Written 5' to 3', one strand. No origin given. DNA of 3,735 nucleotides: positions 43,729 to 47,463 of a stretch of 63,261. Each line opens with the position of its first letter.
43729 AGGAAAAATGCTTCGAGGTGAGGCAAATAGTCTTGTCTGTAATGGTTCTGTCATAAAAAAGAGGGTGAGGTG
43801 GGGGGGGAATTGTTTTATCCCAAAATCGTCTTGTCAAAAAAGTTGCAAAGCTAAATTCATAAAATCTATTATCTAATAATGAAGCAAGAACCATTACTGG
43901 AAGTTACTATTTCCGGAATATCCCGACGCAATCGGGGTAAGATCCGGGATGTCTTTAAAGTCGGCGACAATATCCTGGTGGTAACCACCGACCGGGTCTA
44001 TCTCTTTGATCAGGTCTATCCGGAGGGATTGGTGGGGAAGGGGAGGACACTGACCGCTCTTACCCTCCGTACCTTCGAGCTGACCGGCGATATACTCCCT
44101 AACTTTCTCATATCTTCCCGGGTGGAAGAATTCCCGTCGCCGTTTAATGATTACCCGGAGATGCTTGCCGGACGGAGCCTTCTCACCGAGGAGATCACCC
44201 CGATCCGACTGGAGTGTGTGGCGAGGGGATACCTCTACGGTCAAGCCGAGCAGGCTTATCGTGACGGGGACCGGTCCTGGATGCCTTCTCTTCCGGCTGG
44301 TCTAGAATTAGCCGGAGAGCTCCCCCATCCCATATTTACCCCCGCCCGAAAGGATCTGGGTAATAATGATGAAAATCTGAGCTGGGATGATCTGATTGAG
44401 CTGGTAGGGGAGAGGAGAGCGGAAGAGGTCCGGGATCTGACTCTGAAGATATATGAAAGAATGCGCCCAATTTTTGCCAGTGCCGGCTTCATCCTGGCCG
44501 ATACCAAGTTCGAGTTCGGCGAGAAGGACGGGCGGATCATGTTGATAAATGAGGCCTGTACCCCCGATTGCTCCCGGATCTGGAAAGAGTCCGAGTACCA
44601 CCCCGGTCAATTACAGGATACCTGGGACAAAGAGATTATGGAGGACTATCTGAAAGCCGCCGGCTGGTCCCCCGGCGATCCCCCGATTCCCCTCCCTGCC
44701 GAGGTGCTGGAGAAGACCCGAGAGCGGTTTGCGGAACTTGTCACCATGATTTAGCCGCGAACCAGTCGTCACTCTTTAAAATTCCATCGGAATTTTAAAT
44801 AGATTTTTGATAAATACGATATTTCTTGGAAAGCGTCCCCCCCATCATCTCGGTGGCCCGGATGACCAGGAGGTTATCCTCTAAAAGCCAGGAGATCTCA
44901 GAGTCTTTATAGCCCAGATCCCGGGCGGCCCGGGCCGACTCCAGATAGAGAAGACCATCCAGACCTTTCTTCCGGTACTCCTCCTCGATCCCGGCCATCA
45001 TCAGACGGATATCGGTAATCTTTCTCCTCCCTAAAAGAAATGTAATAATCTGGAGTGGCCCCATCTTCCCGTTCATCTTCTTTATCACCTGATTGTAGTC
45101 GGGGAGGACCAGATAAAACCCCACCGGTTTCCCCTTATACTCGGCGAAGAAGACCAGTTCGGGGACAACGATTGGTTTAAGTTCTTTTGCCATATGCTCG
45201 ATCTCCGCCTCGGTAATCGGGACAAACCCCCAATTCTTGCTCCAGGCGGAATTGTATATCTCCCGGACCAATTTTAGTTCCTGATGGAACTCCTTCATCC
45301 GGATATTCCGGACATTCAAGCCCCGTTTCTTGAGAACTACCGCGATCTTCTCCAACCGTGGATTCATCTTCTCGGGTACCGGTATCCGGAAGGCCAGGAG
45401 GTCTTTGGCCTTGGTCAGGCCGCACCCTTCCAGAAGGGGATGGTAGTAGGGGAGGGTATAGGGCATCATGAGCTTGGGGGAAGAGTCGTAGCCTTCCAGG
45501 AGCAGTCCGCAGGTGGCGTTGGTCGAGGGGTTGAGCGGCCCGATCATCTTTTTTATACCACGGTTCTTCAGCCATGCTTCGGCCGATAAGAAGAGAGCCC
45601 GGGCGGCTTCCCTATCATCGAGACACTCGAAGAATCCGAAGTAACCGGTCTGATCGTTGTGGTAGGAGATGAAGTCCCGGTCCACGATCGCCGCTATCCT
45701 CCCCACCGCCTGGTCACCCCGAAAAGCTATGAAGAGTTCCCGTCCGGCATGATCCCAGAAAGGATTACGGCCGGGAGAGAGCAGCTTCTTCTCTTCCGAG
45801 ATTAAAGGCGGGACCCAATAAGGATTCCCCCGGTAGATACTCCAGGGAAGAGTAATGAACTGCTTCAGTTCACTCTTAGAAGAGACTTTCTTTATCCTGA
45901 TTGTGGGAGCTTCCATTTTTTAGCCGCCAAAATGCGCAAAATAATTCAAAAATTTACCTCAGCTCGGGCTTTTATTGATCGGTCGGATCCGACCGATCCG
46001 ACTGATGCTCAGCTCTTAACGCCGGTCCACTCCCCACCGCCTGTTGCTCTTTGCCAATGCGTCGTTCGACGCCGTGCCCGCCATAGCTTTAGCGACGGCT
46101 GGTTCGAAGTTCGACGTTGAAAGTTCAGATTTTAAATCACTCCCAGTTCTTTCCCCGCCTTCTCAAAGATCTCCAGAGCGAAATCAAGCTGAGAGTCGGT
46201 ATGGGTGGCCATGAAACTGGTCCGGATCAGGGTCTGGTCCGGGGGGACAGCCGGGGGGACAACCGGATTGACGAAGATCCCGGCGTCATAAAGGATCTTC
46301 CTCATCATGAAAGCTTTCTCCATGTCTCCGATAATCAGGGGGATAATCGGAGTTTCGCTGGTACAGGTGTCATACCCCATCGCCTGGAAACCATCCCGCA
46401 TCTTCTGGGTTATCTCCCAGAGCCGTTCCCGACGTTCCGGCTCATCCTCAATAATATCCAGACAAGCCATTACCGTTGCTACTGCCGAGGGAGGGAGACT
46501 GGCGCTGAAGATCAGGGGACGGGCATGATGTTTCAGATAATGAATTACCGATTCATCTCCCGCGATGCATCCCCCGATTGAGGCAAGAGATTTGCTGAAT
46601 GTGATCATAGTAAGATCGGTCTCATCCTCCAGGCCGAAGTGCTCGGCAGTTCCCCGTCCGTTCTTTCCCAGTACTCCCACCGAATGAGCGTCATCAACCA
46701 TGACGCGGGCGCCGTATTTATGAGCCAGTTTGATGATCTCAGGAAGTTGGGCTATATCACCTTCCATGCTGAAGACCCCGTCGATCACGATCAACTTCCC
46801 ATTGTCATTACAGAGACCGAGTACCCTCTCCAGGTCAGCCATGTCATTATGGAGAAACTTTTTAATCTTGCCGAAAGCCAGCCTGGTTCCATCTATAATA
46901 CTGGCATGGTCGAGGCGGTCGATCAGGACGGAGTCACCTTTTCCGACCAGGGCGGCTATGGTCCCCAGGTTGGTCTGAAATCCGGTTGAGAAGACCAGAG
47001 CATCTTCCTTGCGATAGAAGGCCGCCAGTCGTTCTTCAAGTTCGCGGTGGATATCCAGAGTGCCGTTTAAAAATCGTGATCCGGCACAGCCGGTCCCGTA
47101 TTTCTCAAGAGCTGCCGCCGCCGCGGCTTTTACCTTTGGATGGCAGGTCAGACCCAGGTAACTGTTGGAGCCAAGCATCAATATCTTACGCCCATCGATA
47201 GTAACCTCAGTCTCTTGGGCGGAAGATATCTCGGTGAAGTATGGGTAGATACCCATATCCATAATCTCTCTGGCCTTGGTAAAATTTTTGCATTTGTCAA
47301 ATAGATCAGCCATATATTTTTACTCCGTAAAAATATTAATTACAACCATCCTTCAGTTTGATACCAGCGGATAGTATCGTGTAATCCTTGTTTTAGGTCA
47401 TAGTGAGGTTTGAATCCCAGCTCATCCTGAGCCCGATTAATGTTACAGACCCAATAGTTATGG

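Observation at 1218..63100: Modular 'word-palindromes' fill almost every intergenic gap (families A-L plus shared modules)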

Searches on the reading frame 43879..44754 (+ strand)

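Call 27: search_protein_families(library=ncbifam, max_evalue=1e-25, proteins=[window:43879-44754:+])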
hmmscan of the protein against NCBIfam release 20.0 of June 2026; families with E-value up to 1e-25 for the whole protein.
window:43879-44754:+ (291 aa): 3 families
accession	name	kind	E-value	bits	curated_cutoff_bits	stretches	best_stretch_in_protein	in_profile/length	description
NF010568.0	PRK13961.1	equivalog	1.8e-77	260.5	251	1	6-290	5-290/297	phosphoribosylaminoimidazolesuccinocarboxamide synthase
NF009251.0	PRK12607.1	equivalog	4.9e-48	163.6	371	1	7-289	9-285/315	phosphoribosylaminoimidazolesuccinocarboxamide synthase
TIGR00081.1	purC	equivalog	2.8e-41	141.8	189.9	1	19-284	10-262/279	phosphoribosylaminoimidazolesuccinocarboxamide synthase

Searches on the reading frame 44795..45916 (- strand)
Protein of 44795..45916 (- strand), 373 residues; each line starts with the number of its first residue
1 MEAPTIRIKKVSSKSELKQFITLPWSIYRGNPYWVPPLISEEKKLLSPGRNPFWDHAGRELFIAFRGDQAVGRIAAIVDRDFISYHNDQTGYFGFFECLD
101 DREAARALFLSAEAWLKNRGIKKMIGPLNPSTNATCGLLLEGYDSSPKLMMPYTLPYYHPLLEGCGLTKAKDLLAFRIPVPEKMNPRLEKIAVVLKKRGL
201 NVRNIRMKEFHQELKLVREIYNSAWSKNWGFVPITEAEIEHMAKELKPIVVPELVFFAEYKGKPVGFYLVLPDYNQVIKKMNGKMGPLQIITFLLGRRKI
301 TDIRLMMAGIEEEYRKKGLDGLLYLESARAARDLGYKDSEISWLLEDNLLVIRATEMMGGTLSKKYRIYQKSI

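Call 27: search_protein_families(library=ncbifam, max_evalue=1e-25, proteins=[window:44795-45916:-])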
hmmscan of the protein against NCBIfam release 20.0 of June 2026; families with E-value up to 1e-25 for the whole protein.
window:44795-45916:- (373 aa): 0 families

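Call 50: search_protein_families(library=pfam, max_evalue=0.00001, proteins=[window:44795-45916:-])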
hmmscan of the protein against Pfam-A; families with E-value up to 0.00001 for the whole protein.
window:44795-45916:- (373 aa): 0 families

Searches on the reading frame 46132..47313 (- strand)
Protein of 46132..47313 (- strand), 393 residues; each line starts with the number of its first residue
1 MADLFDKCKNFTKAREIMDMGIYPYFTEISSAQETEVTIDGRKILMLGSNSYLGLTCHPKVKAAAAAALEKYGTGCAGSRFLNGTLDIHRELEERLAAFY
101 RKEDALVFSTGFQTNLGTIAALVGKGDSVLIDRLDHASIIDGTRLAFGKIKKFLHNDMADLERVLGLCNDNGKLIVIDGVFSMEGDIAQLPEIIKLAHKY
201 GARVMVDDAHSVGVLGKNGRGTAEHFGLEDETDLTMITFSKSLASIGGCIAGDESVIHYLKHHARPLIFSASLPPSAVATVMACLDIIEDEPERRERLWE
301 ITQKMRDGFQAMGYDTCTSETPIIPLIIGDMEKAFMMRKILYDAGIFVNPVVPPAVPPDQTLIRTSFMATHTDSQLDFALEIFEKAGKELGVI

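Call 27: search_protein_families(library=ncbifam, max_evalue=1e-25, proteins=[window:46132-47313:-])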
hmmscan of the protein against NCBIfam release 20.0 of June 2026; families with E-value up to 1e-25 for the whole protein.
window:46132-47313:- (393 aa): 11 families
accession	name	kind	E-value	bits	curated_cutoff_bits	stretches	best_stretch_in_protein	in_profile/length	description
NF047600.1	SerpalmtaseCFB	equivalog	5e-179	595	640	1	4-392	5-394/395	serine palmitoyltransferase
TIGR01825.1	gly_Cac_T_rel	subfamily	3.8e-129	430.7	535.4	1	17-393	8-385/385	BioF/Kbl family PLP-dependent acyltransferase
NF005394.0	PRK06939.1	equivalog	3.5e-123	411.3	460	1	15-393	14-397/397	glycine C-acetyltransferase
NF047599.1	SerpalmtaseBetaP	equivalog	9.9e-122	406.4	500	1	3-390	2-393/394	serine palmitoyltransferase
TIGR00858.1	bioF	equivalog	2.7e-121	404.8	426.45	1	29-382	8-363/365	8-amino-7-oxononanoate synthase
NF047603.1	SerpalmtaseAlphaP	equivalog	5.4e-106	354.6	670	1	2-393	2-399/399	serine palmitoyltransferase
TIGR01822.1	2am3keto_CoA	equivalog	6.7e-103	344.6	493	1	17-393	12-393/393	glycine C-acetyltransferase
TIGR01821.1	5aminolev_synth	equivalog_domain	1.2e-73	248.3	338.55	1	40-391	43-398/402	5-aminolevulinate synthase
NF005526.0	PRK07179.1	equivalog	7.1e-70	235.6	428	1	42-389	54-398/407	alpha-hydroxyketone-type quorum-sensing autoinducer synthase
NF004608.1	PRK05937.1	equivalog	1.5e-43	149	399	1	74-385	41-344/366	8-amino-7-oxononanoate synthase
NF005697.0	PRK07505.1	subfamily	3.6e-43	147.7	342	1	31-377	37-389/405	hypothetical protein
